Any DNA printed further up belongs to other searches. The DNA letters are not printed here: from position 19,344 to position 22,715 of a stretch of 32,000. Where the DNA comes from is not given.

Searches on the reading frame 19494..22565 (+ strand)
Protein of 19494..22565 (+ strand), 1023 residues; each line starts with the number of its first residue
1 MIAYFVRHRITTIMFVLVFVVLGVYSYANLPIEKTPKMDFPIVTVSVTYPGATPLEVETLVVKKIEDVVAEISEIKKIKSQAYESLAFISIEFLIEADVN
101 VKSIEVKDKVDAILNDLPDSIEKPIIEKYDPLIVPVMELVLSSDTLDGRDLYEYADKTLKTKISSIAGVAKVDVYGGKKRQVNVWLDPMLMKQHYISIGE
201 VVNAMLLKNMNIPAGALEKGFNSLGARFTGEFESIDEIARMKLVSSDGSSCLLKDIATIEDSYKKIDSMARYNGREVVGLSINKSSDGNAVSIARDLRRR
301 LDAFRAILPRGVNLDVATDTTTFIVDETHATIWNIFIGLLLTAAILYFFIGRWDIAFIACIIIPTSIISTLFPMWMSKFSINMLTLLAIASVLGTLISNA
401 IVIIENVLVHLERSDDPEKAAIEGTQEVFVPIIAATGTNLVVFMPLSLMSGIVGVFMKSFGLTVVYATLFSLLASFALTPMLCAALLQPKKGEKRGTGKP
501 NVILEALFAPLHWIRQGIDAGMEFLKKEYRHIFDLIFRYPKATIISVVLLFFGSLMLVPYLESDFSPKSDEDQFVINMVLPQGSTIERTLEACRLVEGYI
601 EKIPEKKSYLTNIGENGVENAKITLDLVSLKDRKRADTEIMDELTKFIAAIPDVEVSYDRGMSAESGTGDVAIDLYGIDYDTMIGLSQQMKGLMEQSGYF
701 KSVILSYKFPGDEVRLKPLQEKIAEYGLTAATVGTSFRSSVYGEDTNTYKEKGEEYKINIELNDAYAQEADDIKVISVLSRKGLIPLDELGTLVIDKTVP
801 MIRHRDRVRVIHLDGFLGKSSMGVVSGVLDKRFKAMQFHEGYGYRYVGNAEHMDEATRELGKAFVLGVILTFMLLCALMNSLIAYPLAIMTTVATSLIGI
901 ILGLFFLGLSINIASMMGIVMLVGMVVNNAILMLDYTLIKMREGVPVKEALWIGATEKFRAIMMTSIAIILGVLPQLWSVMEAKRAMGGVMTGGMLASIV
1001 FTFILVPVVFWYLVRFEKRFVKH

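Call 79: search_protein_families(library=pfam, proteins=[window:19494-22565:+], max_evalue=0.001)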
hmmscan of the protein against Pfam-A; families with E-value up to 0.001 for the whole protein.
window:19494-22565:+ (1023 aa): 1 family
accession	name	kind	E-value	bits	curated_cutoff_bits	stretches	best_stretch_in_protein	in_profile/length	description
PF00873.25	ACR_tran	-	4.9e-207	690.4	28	1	1-1011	1-1018/1021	AcrB/AcrD/AcrF family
